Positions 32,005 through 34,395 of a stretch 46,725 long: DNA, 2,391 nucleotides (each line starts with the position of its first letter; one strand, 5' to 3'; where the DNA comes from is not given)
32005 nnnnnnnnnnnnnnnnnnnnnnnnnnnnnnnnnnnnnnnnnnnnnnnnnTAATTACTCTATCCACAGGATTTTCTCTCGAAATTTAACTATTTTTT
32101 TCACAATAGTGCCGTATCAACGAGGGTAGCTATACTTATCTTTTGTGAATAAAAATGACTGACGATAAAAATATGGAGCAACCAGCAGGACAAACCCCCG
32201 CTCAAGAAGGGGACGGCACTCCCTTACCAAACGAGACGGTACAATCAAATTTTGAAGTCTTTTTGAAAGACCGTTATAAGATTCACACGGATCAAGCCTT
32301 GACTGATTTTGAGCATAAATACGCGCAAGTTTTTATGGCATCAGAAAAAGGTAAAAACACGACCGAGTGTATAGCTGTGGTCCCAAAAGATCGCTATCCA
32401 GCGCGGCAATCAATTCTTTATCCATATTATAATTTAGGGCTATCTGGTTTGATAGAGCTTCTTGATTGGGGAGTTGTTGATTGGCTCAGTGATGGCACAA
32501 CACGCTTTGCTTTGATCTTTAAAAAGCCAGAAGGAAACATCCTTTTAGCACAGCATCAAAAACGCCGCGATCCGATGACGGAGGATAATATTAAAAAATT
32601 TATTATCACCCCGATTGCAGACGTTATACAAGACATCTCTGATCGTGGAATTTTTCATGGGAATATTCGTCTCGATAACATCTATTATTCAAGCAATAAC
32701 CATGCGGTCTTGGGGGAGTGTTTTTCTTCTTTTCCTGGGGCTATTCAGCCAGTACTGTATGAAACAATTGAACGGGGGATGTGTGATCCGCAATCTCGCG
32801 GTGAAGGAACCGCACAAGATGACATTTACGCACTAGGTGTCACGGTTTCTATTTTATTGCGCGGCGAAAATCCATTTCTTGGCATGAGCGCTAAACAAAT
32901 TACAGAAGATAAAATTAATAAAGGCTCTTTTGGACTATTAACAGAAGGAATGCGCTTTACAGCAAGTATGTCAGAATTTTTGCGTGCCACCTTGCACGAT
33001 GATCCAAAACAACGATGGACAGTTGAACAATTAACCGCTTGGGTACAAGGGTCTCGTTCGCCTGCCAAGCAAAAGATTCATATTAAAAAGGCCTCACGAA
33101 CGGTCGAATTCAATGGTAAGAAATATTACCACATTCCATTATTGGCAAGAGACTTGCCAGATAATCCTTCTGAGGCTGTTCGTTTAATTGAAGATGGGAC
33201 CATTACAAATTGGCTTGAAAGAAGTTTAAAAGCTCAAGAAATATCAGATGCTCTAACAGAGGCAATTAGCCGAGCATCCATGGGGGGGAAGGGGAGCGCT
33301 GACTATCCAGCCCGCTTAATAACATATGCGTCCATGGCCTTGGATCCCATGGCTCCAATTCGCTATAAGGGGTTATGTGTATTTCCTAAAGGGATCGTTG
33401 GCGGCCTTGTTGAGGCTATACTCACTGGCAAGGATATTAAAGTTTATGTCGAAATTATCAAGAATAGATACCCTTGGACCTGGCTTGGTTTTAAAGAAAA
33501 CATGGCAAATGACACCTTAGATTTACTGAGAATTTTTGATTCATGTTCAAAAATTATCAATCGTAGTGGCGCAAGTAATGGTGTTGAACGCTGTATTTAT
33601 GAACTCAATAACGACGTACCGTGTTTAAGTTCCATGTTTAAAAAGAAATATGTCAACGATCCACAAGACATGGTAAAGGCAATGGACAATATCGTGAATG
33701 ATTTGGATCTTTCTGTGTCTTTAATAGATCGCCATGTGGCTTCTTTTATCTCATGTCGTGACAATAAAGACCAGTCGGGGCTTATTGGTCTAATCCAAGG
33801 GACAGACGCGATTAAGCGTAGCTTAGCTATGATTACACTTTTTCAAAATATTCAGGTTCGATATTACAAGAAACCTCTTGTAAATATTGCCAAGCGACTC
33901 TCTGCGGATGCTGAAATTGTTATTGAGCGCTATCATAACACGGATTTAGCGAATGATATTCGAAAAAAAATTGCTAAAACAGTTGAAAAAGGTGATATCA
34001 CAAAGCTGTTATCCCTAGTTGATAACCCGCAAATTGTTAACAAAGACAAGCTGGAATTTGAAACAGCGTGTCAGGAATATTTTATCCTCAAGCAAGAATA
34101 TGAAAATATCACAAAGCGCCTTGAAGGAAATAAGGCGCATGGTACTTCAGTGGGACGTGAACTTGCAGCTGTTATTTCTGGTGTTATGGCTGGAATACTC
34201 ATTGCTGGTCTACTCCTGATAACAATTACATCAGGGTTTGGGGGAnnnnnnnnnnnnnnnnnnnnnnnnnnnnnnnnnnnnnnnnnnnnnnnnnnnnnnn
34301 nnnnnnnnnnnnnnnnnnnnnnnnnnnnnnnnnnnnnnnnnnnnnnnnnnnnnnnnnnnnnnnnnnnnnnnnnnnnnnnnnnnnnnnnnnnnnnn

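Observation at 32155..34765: Candidate undescribed two-gene membrane module: tail-anchored pseudokinase plus polybasic 4-TM partner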

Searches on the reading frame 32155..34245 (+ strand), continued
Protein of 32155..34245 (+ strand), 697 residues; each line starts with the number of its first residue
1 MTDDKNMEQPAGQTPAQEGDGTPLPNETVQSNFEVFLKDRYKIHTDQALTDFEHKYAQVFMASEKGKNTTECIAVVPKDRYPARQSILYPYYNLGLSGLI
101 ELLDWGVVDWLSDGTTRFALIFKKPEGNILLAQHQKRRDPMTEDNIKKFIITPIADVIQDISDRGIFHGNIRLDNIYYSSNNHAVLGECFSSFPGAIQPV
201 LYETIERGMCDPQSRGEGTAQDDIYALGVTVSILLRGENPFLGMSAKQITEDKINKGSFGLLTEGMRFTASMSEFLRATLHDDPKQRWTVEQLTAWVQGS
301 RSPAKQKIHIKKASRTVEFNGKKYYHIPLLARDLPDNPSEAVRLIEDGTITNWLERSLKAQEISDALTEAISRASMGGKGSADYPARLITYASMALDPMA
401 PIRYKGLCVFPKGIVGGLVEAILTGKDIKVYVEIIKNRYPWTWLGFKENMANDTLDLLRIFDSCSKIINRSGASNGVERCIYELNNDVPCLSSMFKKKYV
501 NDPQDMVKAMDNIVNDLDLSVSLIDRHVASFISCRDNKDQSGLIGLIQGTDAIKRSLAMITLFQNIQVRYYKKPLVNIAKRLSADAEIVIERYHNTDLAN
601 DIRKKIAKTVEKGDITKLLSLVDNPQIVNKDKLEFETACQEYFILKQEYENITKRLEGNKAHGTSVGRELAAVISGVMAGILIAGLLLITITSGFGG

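Call 73: get_annotated_region(hit=H1, flank=5000)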
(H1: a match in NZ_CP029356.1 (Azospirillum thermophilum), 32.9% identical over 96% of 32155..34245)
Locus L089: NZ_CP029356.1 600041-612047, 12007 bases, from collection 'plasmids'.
description: Azospirillum thermophilum strain CFH 70021 plasmid unnamed1
organism: Azospirillum thermophilum (NCBI taxid 2202148)
taxonomy: Bacteria; Pseudomonadota; Alphaproteobacteria; Rhodospirillales; Azospirillaceae; Azospirillum; Azospirillum thermophilum
host: -; source: cell culture,hot spring; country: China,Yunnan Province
typing (MOB-suite, as given by PLSDB): non-mobilizable
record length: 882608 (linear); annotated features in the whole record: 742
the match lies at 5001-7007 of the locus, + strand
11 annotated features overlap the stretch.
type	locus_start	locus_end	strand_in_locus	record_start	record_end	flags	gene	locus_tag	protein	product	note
CDS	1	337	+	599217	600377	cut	-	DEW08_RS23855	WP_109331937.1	phosphoserine transaminase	GO:0006564 - L-serine biosynthetic process [Evidence IEA]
CDS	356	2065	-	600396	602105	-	-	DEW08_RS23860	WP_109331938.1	hypothetical protein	-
CDS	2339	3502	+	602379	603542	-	-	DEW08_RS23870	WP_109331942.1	ATP phosphoribosyltransferase regulatory subunit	-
CDS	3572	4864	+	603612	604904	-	-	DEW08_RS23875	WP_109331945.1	adenylosuccinate synthase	GO:0006164 - purine nucleotide biosynthetic process [Evidence IEA]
CDS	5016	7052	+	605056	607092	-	-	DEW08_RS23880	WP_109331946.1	serine/threonine protein kinase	-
CDS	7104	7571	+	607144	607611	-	-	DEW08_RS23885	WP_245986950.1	hypothetical protein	-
CDS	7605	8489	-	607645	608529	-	rpoH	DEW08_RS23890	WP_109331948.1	RNA polymerase sigma factor RpoH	GO:0006352 - DNA-templated transcription initiation [Evidence IEA]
CDS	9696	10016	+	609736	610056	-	-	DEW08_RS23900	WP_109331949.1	hypothetical protein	-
CDS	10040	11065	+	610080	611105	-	-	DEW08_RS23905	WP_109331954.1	low specificity L-threonine aldolase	-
CDS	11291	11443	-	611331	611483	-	-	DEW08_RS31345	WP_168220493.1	hypothetical protein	-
CDS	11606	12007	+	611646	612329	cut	-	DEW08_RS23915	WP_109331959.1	HAD family hydrolase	-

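Call 74: get_annotated_region(hit=H4, flank=5000)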
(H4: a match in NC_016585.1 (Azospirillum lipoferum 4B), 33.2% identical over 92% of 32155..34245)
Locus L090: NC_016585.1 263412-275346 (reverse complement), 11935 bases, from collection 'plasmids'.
description: Azospirillum lipoferum 4B plasmid AZO_p1, complete sequence
organism: Azospirillum lipoferum 4B (NCBI taxid 862719)
taxonomy: Bacteria; Pseudomonadota; Alphaproteobacteria; Rhodospirillales; Azospirillaceae; Azospirillum; Azospirillum lipoferum; Azospirillum lipoferum 4B
host: -; source: -; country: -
typing (MOB-suite, as given by PLSDB): mobilizable; relaxase MOBF,MOBP
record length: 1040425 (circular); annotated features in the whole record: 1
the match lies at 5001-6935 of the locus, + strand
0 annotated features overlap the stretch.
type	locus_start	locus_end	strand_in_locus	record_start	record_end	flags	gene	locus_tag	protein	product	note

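Call 80: search_protein_families(library=phrogs, proteins=[window:32155-34245:+], max_evalue=0.01)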
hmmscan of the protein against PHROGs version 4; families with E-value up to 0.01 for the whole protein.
window:32155-34245:+ (697 aa): 0 families

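Call 90: search_solved_structures(query=A1, max_evalue=0.000001)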
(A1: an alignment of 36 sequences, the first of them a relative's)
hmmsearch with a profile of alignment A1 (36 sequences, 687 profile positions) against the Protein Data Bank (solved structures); distinct sequences matched with E-value up to 0.000001: 38.
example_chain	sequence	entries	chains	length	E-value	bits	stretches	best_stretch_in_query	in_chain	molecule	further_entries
3r1n_A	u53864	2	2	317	2.9e-11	45.6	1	99-302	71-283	MAP kinase-activated protein kinase 3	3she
3fhr_A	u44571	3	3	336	3.4e-11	45.3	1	99-302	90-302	MAP kinase-activated protein kinase 3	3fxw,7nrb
3ka0_A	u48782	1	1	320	3.6e-11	45.2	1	59-291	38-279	MAP kinase-activated protein kinase 2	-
6t8x_A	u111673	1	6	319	5.1e-11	44.7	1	59-289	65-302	MAP kinase-activated protein kinase 2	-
3r2b_A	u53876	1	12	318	3.1e-10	42.1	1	59-291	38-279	MAP kinase-activated protein kinase 2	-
3r2y_A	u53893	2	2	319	3.2e-10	42.1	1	59-291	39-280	MAP kinase-activated protein kinase 2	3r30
2pzy_A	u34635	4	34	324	3.3e-10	42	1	59-291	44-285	MAP kinase-activated protein kinase 2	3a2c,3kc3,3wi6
3fpm_A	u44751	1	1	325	3.3e-10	42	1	59-291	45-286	MAP kinase-activated protein kinase 2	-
2jbo_A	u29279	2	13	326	3.3e-10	42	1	59-291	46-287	MAP KINASE-ACTIVATED PROTEIN KINASE 2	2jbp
2p3g_X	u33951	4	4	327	3.4e-10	42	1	59-291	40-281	MAP kinase-activated protein kinase 2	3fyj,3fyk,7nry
3gok_A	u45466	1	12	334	3.6e-10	41.9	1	59-291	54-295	MAP kinase-activated protein kinase 2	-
3kga_A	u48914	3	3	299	3.9e-10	41.8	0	59-174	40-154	MAP kinase-activated protein kinase 2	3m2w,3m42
8xu4_A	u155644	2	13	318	3.9e-10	41.8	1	59-291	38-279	MAP kinase-activated protein kinase 2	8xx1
9r59_A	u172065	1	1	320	4e-10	41.8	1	59-291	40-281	MAP kinase-activated protein kinase 2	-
4tyh_A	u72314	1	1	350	4.2e-10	41.7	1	59-291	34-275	MAP kinase-activated protein kinase 2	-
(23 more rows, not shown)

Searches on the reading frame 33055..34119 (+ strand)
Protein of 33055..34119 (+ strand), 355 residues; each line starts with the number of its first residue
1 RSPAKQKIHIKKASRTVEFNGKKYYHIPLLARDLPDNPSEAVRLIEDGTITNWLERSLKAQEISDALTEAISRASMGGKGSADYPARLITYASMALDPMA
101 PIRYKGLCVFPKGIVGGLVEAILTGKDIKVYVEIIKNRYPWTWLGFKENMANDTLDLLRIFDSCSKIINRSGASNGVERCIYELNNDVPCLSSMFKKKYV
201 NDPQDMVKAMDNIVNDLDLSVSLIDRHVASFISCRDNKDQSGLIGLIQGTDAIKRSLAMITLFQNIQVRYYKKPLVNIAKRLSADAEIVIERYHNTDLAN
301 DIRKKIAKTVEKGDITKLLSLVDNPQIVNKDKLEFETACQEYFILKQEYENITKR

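Call 40: predict_structure(alignment_id=A3)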
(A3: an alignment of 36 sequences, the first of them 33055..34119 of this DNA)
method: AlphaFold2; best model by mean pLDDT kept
length: 355 residues; sequences in the alignment: 36
mean_pLDDT: 93.7   pTM: 0.84
mean pLDDT of the five models: 93.7, 93.5, 93.5, 93.0, 92.7
residues with pLDDT >= 90: 323; 70-90: 23; 50-70: 5; < 50: 4
segments of 3 or more residues with pLDDT < 50: 1-4
pLDDT, mean of each block of 10 residues (from residue 1): 52 95 97 97 97 96 96 93 96 97 96 95 92 96 94 93 93 89 95 92 96 91 94 94 94 97 96 96 96 95 97 96 95 96 96 93
secondary structure, 60 per line:
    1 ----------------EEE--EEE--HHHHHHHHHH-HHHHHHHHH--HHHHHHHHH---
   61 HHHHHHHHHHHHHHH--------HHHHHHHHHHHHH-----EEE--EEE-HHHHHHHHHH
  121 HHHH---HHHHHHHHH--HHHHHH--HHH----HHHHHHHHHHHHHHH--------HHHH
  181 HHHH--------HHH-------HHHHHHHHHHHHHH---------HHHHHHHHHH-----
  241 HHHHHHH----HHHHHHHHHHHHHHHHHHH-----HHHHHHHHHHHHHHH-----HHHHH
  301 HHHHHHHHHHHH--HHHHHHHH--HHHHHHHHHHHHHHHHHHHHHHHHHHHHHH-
elements in order: E17-19 E22-24 H27-36 H38-46 H49-57 H61-75 H84-96 E102-104 E107-109 H111-124 H128-136 H139-144 H154-168 H177-184 H203-216 H226-235 H241-247 H252-270 H276-290 H296-312 H315-322 H325-354

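Call 43: fold_search(model_id=the predicted structure, library=pdb)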
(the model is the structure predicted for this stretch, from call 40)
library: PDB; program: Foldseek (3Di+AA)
matches with E <= 10: 147; with E <= 0.001: 0
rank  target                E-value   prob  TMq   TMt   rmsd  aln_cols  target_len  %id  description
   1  6r63_A                5.9e-01  0.04  0.10  0.10  23.9       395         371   13  Crystal structure of indoleamine 2,3-dioxygenase 1 (IDO1) in complex with ferric heme and MMG-0358 (released 2019-10-02)
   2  5osh_H                7.0e-01  0.16  0.18  0.21  15.5       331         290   11  Structure of retromer VPS29-VPS35C subunits complexed with RidL N-terminal domain (1-236) (released 2017-12-13)
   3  4crv_B                9.0e-01  0.08  0.15  0.16  16.0       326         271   12  Complex of human CNOT9 and CNOT1 including two tryptophans (released 2014-05-07)
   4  5h5m_A                1.1e+00  0.06  0.12  0.12  22.5       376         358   11  Crystal structure of HMP-1 M domain (released 2017-03-29)
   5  8vyo_C                1.4e+00  0.07  0.12  0.16  19.8       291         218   11  Cryo-EM Structure of the BRAF WT monomer (released 2025-05-28)
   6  9dz6_A                1.5e+00  0.10  0.21  0.11  15.9       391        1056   12  Cryo-EM structure of yeast Exportin Msn5 bound to RanGTP and Pho4 (not modeled) (State 3-1) (released 2025-03-19)
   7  6e44_C                1.6e+00  0.02  0.11  0.11  23.5       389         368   13  CRYSTAL STRUCTURE OF HUMAN INDOLEAMINE 2,3-DIOXYGENASE 1 (IDO1) free enzyme in the ferric state (released 2018-11-14)
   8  8a78_B                1.7e+00  0.08  0.16  0.17  17.8       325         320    9  PcIDS1_F315A in complex with Mg2+/Mn2+ and GPP (released 2023-05-31)
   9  5onb_C                1.9e+00  0.06  0.15  0.16  15.7       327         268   11  Drosophila Bag-of-marbles CBM peptide bound to human CAF40 (released 2017-12-27)
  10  6ygj_F                1.9e+00  0.06  0.12  0.16  19.6       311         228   13  small-molecule stabilizer of 14-3-3 and the Carbohydrate Response Element Binding Protein (ChREBP) protein-protein int (released 2020-09-16)
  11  8r0j_C                2.2e+00  0.08  0.16  0.19  16.6       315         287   11  Crystal structure of the retromer complex VPS29/VPS35 with the ligand bis-1,3-phenyl guanylhydrazone, 2a (released 2024-03-27)
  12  9jnj_A                2.2e+00  0.06  0.15  0.18  16.4       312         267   14  Crystal structure of Human Cnot9 (released 2025-09-24)
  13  9esb_B                2.2e+00  0.02  0.11  0.11  23.7       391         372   14  Holo IDO with a bound inhibitor (released 2025-03-05)
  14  8ei1_C                2.3e+00  0.10  0.17  0.18  17.1       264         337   13  Crystal structure of the N-terminal domain of CUL4B in complex with H316, a Helicon Polypeptide (released 2023-10-25)
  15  5osh_E                2.3e+00  0.09  0.18  0.21  15.6       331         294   10  Structure of retromer VPS29-VPS35C subunits complexed with RidL N-terminal domain (1-236) (released 2017-12-13)
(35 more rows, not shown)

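Call 47: search_protein_representatives(protein=window:33055-34119:+)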
Query: 355 residues. Proteins with E-value up to 0.001 (for the whole library): 1078; up to 1e-10: 845; up to 1e-30: 210. The best 150 are listed.
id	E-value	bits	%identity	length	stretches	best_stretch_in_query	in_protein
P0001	4.8e-233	788.8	100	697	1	1-355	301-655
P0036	1.1e-95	337.2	47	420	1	5-349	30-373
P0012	2.9e-80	286.6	42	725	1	5-354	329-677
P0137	1.6e-79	284.1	43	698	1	10-353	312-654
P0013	5.8e-78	279.0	40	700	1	1-353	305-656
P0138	3.8e-73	263.2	40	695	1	2-348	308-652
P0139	2.5e-56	207.9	33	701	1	4-352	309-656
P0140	3.9e-56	207.3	31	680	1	3-351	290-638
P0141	6.8e-56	206.5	32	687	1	4-355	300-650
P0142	5.5e-55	203.5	35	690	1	11-355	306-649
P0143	3.1e-54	201.0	31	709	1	4-350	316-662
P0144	9.6e-54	199.4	32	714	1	5-354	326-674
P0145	2.1e-52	195.0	32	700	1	4-352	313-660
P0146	3.1e-52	194.4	30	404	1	4-351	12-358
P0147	6.2e-52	193.4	33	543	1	4-349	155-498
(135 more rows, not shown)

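Call 79: search_solved_structures(query=A5, max_evalue=10)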
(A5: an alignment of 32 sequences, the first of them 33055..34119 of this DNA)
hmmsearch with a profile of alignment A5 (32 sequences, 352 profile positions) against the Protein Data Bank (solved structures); distinct sequences matched with E-value up to 10: 10.
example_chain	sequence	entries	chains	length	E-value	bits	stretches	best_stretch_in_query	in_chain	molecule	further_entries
4d49_A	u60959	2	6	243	3.4e-05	26.3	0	268-329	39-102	ARMADILLO REPEAT PROTEIN ARM00027 | YIII(Dq.V1)4CPAF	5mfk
5mfi_A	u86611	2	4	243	3.5e-05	26.3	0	305-329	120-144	YIII(Dq.V2)4CqI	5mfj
4d4e_A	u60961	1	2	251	8.2e-05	25.1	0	305-329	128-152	ARMADILLO REPEAT PROTEIN ARM00016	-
5mfb_A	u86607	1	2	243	8.4e-05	25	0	306-329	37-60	YIII(Dq)4CqI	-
6sa8_A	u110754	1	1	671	0.15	14.3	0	267-335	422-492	ring-like DARPin-Armadillo fusion H83_D01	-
3eo3_A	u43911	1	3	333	0.28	13.4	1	173-210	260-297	Bifunctional UDP-N-acetylglucosamine 2-epimerase/N-acetylmannosamine kinase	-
2yhy_A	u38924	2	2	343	0.29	13.4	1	173-210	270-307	BIFUNCTIONAL UDP-N-ACETYLGLUCOSAMINE 2-EPIMERASE/N-ACETYLMANNOSAMINE KINASE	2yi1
2yhw_A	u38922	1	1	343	0.29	13.4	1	173-210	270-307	BIFUNCTIONAL UDP-N-ACETYLGLUCOSAMINE 2-EPIMERASE/N-ACETYLMANNOSAMINE KINASE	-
6h8m_A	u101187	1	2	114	0.38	13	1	85-150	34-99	Neurotrypsin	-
3tz1_A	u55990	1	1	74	0.93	11.7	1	31-86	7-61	Troponin C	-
